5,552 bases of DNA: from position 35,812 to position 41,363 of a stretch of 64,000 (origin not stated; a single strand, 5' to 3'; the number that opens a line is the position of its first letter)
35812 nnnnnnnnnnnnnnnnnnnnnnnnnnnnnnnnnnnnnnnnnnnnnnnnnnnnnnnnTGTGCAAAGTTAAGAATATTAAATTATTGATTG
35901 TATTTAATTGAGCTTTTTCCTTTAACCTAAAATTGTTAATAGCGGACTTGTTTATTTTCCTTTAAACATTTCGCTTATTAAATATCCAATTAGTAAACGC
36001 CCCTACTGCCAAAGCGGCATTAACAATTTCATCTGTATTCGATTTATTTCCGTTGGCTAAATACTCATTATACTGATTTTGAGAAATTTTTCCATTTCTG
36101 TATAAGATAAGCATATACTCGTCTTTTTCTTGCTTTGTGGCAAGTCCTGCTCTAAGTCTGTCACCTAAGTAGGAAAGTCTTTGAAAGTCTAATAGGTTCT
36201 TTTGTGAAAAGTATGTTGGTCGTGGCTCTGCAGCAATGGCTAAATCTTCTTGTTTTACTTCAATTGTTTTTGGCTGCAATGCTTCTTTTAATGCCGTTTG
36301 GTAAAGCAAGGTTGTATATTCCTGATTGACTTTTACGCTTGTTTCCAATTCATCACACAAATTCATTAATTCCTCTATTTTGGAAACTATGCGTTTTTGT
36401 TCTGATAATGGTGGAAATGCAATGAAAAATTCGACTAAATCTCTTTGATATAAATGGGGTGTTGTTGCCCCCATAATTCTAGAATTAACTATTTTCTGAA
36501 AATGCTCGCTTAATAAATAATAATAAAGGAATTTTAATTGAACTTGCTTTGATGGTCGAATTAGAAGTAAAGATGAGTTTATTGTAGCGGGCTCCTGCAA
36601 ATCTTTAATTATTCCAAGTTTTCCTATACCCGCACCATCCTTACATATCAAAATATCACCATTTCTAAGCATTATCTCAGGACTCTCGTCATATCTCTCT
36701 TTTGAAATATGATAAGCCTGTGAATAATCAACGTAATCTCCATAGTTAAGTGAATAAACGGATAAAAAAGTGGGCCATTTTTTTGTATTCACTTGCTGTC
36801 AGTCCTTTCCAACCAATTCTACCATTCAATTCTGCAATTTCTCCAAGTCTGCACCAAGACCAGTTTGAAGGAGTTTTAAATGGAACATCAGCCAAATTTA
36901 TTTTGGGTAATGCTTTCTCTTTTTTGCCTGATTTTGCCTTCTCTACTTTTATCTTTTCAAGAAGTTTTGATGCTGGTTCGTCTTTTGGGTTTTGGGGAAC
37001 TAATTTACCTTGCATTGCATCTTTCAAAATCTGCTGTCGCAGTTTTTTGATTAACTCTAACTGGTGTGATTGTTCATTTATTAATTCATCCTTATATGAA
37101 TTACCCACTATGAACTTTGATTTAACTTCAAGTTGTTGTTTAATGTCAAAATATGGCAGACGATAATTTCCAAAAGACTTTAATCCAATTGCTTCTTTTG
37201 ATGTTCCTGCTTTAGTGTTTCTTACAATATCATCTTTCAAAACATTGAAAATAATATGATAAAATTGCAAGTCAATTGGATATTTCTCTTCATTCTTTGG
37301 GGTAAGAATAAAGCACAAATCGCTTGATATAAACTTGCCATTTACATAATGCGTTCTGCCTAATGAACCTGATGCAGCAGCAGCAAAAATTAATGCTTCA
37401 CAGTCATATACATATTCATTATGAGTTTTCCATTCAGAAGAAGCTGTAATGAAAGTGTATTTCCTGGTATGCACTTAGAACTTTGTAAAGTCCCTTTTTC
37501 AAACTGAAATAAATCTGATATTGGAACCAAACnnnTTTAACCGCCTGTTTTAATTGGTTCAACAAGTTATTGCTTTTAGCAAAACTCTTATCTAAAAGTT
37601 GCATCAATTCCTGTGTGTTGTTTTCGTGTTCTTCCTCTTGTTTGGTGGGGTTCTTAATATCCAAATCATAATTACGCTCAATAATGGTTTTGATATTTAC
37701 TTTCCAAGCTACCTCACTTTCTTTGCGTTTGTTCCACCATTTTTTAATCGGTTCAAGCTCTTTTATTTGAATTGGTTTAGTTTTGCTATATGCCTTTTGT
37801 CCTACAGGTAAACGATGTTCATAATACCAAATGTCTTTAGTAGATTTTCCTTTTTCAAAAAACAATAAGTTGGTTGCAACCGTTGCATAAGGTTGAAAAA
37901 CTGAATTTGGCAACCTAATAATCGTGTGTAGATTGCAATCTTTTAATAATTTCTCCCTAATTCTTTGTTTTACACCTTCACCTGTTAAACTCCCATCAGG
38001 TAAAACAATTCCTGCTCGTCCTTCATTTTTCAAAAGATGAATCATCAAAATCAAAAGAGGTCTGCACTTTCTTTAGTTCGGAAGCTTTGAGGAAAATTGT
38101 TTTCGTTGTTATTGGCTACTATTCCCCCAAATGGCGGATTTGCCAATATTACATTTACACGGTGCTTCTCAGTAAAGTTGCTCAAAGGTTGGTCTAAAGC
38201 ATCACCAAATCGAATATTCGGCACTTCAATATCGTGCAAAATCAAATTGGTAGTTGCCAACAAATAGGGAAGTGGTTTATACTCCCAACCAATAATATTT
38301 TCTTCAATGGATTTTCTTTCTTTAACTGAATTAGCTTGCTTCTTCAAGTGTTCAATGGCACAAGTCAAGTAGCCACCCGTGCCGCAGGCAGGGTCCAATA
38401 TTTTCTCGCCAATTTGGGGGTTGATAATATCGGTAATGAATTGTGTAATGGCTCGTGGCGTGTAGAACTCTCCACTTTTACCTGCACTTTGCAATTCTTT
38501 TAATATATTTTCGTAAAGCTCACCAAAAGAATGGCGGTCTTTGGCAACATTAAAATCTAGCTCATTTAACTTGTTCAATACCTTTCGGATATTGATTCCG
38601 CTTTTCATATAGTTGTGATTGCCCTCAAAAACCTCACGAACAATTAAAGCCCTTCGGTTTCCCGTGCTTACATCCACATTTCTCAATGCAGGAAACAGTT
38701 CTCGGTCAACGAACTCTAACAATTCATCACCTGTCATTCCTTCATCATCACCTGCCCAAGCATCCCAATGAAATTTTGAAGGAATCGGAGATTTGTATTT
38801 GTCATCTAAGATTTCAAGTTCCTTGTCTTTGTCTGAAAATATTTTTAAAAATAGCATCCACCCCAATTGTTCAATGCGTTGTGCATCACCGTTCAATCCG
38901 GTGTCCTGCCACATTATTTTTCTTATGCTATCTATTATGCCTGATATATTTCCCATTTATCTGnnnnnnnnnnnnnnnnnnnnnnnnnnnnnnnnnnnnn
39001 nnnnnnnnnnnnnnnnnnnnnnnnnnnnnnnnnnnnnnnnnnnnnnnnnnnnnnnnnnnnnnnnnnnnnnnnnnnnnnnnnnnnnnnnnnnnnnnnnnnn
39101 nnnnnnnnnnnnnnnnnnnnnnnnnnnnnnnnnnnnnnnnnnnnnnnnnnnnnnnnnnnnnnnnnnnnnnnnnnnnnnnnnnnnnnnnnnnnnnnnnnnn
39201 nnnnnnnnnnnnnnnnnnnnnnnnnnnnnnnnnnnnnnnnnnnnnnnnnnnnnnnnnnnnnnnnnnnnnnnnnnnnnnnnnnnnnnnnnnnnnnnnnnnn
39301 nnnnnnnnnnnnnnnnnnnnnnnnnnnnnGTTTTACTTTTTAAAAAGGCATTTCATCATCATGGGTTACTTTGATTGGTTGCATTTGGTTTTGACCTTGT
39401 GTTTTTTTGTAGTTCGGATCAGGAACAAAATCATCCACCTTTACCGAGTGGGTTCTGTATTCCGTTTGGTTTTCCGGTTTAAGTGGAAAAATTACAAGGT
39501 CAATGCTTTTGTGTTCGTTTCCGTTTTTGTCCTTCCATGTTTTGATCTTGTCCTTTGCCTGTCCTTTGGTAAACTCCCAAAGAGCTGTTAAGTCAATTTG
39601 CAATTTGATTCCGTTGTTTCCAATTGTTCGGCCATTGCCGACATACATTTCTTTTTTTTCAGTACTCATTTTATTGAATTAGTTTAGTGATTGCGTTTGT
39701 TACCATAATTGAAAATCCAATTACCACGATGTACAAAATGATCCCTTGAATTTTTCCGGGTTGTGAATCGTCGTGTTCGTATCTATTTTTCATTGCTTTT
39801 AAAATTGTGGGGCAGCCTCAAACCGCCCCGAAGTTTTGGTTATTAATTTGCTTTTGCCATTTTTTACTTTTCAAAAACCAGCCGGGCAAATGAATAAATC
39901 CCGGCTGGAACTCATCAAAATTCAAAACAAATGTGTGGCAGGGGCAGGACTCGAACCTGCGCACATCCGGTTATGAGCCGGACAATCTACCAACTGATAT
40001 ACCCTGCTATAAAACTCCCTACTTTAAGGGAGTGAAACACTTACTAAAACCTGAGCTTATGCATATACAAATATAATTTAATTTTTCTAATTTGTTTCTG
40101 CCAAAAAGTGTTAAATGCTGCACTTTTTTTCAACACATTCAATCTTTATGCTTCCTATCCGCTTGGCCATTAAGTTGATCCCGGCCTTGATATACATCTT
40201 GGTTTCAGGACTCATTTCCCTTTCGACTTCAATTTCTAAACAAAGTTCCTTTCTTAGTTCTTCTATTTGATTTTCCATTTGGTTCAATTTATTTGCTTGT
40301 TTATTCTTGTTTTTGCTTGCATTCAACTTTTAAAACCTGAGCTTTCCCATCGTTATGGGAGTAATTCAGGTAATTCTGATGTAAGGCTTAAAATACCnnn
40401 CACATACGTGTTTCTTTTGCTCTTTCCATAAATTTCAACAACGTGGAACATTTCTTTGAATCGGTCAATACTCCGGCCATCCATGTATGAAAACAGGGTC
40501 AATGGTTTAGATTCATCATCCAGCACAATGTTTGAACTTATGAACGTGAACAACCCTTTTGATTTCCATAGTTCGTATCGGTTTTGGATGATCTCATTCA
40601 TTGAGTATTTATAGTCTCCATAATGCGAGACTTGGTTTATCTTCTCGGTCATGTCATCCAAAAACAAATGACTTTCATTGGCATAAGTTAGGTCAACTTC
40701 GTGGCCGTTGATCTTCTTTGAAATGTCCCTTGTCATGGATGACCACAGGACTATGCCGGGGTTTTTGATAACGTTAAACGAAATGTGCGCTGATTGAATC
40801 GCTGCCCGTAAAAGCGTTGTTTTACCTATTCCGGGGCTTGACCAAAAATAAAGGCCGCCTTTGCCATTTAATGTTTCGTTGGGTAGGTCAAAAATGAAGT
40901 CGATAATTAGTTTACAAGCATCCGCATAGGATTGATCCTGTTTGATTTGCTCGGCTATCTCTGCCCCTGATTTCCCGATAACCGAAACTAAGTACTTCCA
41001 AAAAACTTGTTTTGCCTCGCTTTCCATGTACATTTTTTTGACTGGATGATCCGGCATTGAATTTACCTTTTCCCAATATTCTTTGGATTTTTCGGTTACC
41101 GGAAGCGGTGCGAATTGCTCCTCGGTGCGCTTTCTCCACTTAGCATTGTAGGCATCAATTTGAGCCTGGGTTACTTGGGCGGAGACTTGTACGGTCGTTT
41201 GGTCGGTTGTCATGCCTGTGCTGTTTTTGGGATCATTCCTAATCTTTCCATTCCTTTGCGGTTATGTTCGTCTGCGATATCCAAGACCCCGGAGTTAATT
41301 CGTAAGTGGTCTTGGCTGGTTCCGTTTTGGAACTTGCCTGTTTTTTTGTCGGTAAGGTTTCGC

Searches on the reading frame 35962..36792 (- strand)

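Call 7: search_protein_families(library=pfam, proteins=[window:35962-36792:-], max_evalue=0.01)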
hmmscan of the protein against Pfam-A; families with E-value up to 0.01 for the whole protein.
window:35962-36792:- (276 aa): 1 family
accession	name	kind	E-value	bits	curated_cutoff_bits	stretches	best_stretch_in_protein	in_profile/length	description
PF01420.25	Methylase_S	-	1.9e-15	57.9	22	1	28-152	43-161/168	Type I restriction modification DNA specificity domain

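Call 8: search_protein_families(library=phrogs, proteins=[window:35962-36792:-], max_evalue=0.001)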
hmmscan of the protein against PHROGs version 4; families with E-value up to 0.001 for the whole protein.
window:35962-36792:- (276 aa): 1 family
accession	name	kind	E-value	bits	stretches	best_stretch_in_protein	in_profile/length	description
phrog_2668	-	unknown function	1.3e-20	74.5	1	26-184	273-435/554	-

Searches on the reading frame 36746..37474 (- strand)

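Call 7: search_protein_families(library=pfam, proteins=[window:36746-37474:-], max_evalue=0.01)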
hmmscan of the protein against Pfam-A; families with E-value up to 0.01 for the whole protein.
window:36746-37474:- (242 aa): 0 families

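Call 8: search_protein_families(library=phrogs, proteins=[window:36746-37474:-], max_evalue=0.001)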
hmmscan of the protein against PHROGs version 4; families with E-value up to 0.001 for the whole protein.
window:36746-37474:- (242 aa): 1 family
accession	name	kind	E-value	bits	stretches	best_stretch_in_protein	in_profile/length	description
phrog_2668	-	unknown function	2.2e-07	30.8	1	3-184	264-453/554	-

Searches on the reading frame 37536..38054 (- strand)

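Call 100: search_protein_families(library=pfam, proteins=[window:37536-38054:-], max_evalue=0.001)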
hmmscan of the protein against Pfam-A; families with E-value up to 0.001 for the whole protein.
window:37536-38054:- (173 aa): 1 family
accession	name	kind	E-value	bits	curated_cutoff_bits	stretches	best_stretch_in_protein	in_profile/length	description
PF02384.22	N6_Mtase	-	9e-33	114.3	20.4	1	2-144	167-310/311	N-6 DNA Methylase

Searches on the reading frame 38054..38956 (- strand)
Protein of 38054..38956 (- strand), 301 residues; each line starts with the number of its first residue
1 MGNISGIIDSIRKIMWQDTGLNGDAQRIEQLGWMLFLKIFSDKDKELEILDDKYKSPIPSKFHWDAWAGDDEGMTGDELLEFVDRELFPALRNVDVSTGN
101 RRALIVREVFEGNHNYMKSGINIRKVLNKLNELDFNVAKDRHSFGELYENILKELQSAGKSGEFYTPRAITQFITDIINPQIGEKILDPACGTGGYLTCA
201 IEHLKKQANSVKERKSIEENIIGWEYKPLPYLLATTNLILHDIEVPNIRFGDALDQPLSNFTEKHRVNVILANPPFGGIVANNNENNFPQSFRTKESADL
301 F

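Call 100: search_protein_families(library=pfam, proteins=[window:38054-38956:-], max_evalue=0.001)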
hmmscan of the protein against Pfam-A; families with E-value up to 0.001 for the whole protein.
window:38054-38956:- (301 aa): 4 families
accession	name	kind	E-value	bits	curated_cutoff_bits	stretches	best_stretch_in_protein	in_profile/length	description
PF02384.22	N6_Mtase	-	1.6e-36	126.7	20.4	1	140-288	2-148/311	N-6 DNA Methylase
PF12161.14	HsdM_N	-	1.2e-10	42.5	24.5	1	7-129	4-134/135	HsdM N-terminal domain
PF20473.4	MmeI_Mtase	-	2.1e-05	24.2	27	1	185-244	22-88/259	MmeI, DNA-methyltransferase domain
PF01170.24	UPF0020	-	0.00027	21.1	22.3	0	178-281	24-136/197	RMKL-like, methyltransferase domain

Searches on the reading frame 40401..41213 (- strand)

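Call 100: search_protein_families(library=pfam, proteins=[window:40401-41213:-], max_evalue=0.001)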
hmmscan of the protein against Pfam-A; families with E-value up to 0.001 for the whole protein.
window:40401-41213:- (271 aa): 1 family
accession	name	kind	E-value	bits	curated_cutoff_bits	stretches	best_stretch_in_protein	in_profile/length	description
PF00004.35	AAA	-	5.9e-05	24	21.2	1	122-195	2-73/131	ATPase family associated with various cellular activities (AAA)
